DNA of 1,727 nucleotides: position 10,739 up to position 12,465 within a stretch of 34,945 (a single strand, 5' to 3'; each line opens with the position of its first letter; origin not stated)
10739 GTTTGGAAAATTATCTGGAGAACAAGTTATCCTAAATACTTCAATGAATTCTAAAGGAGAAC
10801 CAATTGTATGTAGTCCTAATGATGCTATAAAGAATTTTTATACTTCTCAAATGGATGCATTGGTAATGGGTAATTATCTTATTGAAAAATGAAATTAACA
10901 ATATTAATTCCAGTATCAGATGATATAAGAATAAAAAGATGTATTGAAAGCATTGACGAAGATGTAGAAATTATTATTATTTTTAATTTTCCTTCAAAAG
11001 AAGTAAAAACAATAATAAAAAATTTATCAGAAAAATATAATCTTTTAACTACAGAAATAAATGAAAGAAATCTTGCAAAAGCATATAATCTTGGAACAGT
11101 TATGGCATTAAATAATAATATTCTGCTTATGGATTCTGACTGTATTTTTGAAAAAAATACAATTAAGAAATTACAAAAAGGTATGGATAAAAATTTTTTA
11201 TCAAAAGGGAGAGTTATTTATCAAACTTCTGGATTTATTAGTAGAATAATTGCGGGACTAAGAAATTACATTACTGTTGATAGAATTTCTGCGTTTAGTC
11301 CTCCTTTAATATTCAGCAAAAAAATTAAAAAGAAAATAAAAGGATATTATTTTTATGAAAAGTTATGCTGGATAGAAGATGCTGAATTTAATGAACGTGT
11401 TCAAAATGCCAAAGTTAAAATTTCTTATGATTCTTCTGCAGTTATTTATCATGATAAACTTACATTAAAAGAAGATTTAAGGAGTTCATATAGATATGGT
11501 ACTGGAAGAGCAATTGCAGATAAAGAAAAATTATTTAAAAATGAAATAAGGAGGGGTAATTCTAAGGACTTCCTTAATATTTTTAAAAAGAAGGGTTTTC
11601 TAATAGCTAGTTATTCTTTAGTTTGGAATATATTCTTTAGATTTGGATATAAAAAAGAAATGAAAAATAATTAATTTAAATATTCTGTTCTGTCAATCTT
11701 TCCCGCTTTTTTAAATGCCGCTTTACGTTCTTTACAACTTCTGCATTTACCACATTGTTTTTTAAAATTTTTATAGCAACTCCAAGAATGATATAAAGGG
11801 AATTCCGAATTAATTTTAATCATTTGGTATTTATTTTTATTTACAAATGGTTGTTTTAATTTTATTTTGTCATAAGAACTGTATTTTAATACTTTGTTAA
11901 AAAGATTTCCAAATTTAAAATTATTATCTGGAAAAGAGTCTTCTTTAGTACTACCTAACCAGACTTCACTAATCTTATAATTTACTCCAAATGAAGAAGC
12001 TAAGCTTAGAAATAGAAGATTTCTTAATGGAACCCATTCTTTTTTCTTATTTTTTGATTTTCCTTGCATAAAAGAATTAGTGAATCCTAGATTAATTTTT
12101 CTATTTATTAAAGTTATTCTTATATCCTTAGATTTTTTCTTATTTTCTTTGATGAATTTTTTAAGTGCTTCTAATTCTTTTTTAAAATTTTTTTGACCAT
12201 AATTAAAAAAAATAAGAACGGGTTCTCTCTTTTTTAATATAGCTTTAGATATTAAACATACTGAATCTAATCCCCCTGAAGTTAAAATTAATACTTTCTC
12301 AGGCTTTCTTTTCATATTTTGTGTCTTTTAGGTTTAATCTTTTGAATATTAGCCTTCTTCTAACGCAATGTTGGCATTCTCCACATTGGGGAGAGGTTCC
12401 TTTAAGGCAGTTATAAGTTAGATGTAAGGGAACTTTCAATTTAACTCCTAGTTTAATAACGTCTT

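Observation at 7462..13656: Complete preQ0 (7-deazaguanine) pathway translationally coupled to sugar-tailoring enzymes: candidate route to an undescribed glycosylated/carbamoylated 7-deazaguanine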

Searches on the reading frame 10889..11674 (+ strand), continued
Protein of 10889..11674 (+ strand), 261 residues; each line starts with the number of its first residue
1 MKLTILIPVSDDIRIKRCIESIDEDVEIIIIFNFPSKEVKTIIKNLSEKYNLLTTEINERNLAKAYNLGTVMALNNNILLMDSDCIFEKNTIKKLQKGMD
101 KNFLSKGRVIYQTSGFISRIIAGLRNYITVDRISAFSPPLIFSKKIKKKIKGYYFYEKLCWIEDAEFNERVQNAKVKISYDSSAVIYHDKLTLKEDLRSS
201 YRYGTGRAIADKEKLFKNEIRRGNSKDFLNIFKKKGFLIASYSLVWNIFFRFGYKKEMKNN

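Call 88: search_protein_families(library=pfam, proteins=[L093:14266-14964:+, L094:9280-10035:+, L093:10777-12264:+, L093:12868-14250:+, L094:10788-11576:+], max_evalue=0.01)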
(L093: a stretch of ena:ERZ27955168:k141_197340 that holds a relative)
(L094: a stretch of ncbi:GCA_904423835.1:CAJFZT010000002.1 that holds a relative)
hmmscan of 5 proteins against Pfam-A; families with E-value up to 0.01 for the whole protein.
L093:14266-14964:+ (232 aa): 1 family
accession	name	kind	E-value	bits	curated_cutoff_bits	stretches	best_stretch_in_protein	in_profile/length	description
PF17884.7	DUF5591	-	7.5e-07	29.5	26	1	43-161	3-117/150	Domain of unknown function (DUF5591)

L094:9280-10035:+ (251 aa): 1 family
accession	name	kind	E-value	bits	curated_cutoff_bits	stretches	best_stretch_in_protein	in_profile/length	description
PF17884.7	DUF5591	-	1.9e-06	28.2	26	1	65-199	9-131/150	Domain of unknown function (DUF5591)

L093:10777-12264:+ (495 aa): 1 family
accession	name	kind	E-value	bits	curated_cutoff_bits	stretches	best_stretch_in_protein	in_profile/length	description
PF01432.26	Peptidase_M3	-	0.0002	21.3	27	1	262-372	212-345/457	Peptidase family M3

L093:12868-14250:+ (460 aa): 2 families
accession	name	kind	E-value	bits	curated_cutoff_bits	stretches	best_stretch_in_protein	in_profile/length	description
PF04055.27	Radical_SAM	-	2.3e-19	70.6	29.5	1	210-352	2-149/166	Radical SAM superfamily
PF02310.24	B12-binding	-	2.6e-08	34.1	32.1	1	29-142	14-120/121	B12 binding domain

L094:10788-11576:+ (262 aa): 20 families
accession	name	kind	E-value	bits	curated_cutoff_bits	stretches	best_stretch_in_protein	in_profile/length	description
PF13649.12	Methyltransf_25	-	2e-21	76.9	27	1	41-139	1-97/97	Methyltransferase domain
PF13847.12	Methyltransf_31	-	2.7e-18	66.5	27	1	38-144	4-110/145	Methyltransferase domain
PF08241.18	Methyltransf_11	-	5.8e-18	65.8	21.2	1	42-143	1-95/95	Methyltransferase domain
PF08242.18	Methyltransf_12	-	7.1e-18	65.6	30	1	42-141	1-98/98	Methyltransferase domain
PF13489.12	Methyltransf_23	-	5.7e-14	52.6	27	1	37-171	22-124/164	Methyltransferase domain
PF05401.17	NodS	-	3.2e-09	37.4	24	1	39-144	45-145/201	Nodulation protein S (NodS)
PF01209.24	Ubie_methyltran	-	5.4e-09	36.2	20.1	1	38-142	48-150/233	ubiE/COQ5 methyltransferase family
PF05175.20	MTS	-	1e-07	32.2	23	1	38-110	32-104/170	Methyltransferase small domain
PF03848.20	TehB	-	1.8e-07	31.2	20.4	1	40-134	33-123/193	Tellurite resistance protein TehB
PF06325.19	PrmA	-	4.5e-05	23.5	22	1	30-109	154-231/296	Ribosomal protein L11 methyltransferase (PrmA)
PF12847.13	Methyltransf_18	-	8.8e-05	23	27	1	32-112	9-90/151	Methyltransferase domain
PF13679.12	Methyltransf_32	-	0.0003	21.2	27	1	38-99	26-92/143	Methyltransferase domain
PF02353.26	CMAS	-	0.00047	20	27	1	39-146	64-167/273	Mycolic acid cyclopropane synthetase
PF01728.25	FtsJ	-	0.00073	19.9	24.1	1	34-108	18-95/181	FtsJ-like methyltransferase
PF08003.17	Methyltransf_9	-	0.001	18.6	23.8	1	38-144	116-218/315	Protein of unknown function (DUF1698)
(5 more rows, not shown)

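Call 92: find_encoding_contigs(protein=P0143, flank=9000, max_places=1)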
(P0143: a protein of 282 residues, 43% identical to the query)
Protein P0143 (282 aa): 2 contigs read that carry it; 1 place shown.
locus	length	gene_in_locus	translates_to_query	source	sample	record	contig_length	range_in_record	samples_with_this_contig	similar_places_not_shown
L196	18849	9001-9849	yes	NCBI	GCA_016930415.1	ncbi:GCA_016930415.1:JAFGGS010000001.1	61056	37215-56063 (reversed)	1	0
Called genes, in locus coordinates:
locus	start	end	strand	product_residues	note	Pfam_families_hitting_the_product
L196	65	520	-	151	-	-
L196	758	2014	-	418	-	-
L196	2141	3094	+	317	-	PF01207:Dus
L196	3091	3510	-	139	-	-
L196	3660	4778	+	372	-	PF12836:HHH_3 (faint), PF04055:Radical_SAM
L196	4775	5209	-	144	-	PF14464:Prok-JAB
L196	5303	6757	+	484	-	-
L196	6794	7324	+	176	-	PF01209:Ubie_methyltran (weak), PF13489:Methyltransf_23, PF07021:MetW (weak), PF13847:Methyltransf_31, PF08241:Methyltransf_11, PF08242:Methyltransf_12, PF13649:Methyltransf_25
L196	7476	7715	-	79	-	-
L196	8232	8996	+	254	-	PF05219:DREV (faint), PF05401:NodS (weak), PF13489:Methyltransf_23, PF08241:Methyltransf_11 (weak), PF08242:Methyltransf_12 (weak), PF13649:Methyltransf_25 (weak)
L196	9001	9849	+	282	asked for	PF00535:Glycos_transf_2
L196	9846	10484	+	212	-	PF02585:PIG-L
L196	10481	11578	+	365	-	PF13353:Fer4_12 (faint), PF04055:Radical_SAM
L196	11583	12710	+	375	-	PF11899:DUF3419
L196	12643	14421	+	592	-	PF02543:Carbam_trans_N, PF16861:Carbam_trans_C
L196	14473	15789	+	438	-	PF04055:Radical_SAM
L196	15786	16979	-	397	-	PF07690:MFS_1, PF12832:MFS_1_like, PF07690:MFS_1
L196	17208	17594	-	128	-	-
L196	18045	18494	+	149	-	PF01613:Flavin_Reduct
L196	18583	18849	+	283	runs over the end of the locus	-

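Call 94: search_protein_families(library=pfam, proteins=[L196:11583-12710:+, L196:10481-11578:+], max_evalue=0.001)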
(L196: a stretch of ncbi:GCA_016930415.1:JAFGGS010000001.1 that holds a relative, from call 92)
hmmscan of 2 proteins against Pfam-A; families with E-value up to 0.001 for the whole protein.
L196:11583-12710:+ (375 aa): 1 family
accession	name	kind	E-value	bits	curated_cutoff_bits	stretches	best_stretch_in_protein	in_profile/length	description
PF11899.13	DUF3419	-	2.5e-09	37.2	28.2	1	3-94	10-98/385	Protein of unknown function (DUF3419)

L196:10481-11578:+ (365 aa): 2 families
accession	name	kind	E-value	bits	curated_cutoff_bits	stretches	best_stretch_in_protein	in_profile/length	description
PF04055.27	Radical_SAM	-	2.5e-10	41.2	29.5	1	98-251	5-165/166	Radical SAM superfamily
PF13353.11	Fer4_12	-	2.8e-05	24.9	22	1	97-160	12-77/137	4Fe-4S single cluster domain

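Call 109: search_protein_representatives(alignment_id=A3)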
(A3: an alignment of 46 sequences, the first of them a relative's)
Query: 46 sequences, 267 profile positions. Proteins with E-value up to 0.001 (for the whole library): 109414; up to 1e-10: 5427; up to 1e-30: 209. The best 150 are listed.
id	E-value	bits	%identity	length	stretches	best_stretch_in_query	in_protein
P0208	1.7e-106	371.9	-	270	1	2-260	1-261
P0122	1.5e-105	368.8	-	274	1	2-264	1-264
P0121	4.0e-103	360.8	-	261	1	2-259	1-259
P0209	1.6e-100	352.3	-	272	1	2-265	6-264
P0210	1.6e-99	349.0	-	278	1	2-262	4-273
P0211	3.3e-96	338.2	-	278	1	2-263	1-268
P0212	2.4e-94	332.1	-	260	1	3-264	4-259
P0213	1.2e-92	326.5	-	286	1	2-264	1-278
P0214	3.5e-91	321.7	-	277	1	2-263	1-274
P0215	2.6e-90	318.8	-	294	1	3-263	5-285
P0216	2.9e-90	318.7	-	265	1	5-265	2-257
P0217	7.9e-90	317.3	-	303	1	2-263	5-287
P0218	1.1e-88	313.5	-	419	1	2-262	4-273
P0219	5.1e-88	311.3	-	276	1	3-265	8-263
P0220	2.6e-87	309.0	-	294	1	2-265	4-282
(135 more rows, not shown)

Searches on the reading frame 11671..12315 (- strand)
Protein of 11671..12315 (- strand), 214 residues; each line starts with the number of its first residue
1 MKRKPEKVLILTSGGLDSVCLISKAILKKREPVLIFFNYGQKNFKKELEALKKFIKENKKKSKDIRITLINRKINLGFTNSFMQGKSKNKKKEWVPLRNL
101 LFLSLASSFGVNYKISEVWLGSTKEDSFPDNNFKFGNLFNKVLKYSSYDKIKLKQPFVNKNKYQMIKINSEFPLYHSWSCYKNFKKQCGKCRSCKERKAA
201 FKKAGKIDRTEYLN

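Call 3: search_protein_families(library=pfam, proteins=[window:11671-12315:-], max_evalue=0.01)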
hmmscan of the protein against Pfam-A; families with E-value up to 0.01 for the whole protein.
window:11671-12315:- (214 aa): 2 families
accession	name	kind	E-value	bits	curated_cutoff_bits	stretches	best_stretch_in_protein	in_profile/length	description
PF06508.19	QueC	-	1.6e-39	136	22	1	7-204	1-209/210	Queuosine biosynthesis protein QueC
PF01171.26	ATP_bind_3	-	0.0068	16.6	27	0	8-66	2-65/182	PP-loop family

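Call 4: search_protein_families(library=ncbifam, proteins=[window:11671-12315:-], max_evalue=0.01)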
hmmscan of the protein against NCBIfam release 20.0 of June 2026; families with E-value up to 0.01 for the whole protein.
window:11671-12315:- (214 aa): 4 families
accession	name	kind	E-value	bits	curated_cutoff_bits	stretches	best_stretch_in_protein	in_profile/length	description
TIGR00364.1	TIGR00364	equivalog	1.2e-34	119.7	150.3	1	10-197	3-201/201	7-cyano-7-deazaguanine synthase QueC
NF008317.0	PRK11106.1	equivalog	3.7e-13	49.4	378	1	7-202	3-211/231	7-cyano-7-deazaguanine synthase QueC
NF041925.1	QatC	equivalog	3.3e-09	36.1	280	2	151-212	251-326/398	Qat anti-phage system QueC-like protein QatC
TIGR02432.1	lysidine_TilS_N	equivalog_domain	0.0019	18.1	93.6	1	8-71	2-70/189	tRNA lysidine(34) synthetase TilS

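Call 38: search_solved_structures(query=window:11671-12315:-, max_evalue=0.01)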
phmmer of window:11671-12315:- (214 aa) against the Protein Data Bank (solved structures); distinct sequences matched with E-value up to 0.01: 2.
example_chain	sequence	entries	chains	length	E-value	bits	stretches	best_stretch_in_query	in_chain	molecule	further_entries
3bl5_A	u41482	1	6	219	2.7e-10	43.5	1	4-202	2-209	Queuosine biosynthesis protein queC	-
2pg3_A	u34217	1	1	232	3.3e-10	43.2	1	7-198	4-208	Queuosine biosynthesis protein queC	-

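Call 87: search_protein_families(library=padloc, proteins=[window:11671-12315:-], max_evalue=0.001)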
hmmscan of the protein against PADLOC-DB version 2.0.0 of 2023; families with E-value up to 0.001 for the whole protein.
window:11671-12315:- (214 aa): 2 families
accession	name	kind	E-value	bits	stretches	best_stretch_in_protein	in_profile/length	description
PDLC00911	QueC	-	2.2e-25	88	1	2-199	2-183/190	QueC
PDLC02214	QatC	-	1.3e-08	32.2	1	176-212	329-373/453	-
